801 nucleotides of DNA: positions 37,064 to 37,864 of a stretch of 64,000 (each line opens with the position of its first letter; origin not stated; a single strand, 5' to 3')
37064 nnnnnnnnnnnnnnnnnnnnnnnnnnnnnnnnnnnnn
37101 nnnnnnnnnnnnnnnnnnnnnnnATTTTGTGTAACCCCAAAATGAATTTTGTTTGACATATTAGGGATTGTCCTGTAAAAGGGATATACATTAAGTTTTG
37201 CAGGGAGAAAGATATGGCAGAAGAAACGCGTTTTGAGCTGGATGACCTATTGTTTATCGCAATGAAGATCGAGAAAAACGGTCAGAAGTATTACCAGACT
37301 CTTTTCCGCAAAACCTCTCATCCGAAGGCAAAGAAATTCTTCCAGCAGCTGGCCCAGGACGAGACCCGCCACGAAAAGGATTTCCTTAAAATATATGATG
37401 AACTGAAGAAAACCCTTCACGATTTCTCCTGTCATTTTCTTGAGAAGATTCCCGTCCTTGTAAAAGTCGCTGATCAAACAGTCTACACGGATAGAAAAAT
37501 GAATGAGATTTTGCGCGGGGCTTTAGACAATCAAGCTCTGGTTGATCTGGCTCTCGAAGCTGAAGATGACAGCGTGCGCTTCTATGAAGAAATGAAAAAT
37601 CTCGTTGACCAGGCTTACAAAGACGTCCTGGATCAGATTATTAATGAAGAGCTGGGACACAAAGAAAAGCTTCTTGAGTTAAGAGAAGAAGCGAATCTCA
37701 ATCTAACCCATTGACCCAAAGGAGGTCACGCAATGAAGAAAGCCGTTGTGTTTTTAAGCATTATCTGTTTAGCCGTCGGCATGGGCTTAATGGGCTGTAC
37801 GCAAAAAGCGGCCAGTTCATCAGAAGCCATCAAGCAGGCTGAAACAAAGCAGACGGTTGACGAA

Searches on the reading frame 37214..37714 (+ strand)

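Call 3: search_protein_families(library=pfam, proteins=[window:37214-37714:+], max_evalue=0.1)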
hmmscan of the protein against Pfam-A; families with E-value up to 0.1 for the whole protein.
window:37214-37714:+ (166 aa): 8 families
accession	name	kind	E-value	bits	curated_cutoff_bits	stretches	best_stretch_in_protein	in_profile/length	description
PF02915.23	Rubrerythrin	-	1e-14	55.5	22.8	1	11-156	1-136/137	Rubrerythrin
PF06175.17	MiaE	-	0.0068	16.7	27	1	8-64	112-167/199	tRNA-(MS[2]IO[6]A)-hydroxylase (MiaE)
PF05067.18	Mn_catalase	-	0.0077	15.7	27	0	16-66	146-196/284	Manganese containing catalase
PF25263.1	DUF7863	-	0.011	15.8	25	1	12-73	65-128/169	Domain of unknown function (DUF7863)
PF09537.16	DUF2383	-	0.017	15.7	30.8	0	18-54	11-47/111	Domain of unknown function (DUF2383)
PF04305.20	DUF455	-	0.028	14.5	34.3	0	105-149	146-192/247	Protein of unknown function (DUF455)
PF07875.18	Coat_F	-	0.037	14.7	25.7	0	20-55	13-48/63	Coat F domain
PF23564.1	EF-hand_FSTL1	-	0.037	14.7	27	0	69-130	50-110/120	Follistatin-related protein 1, EF-hand domain pair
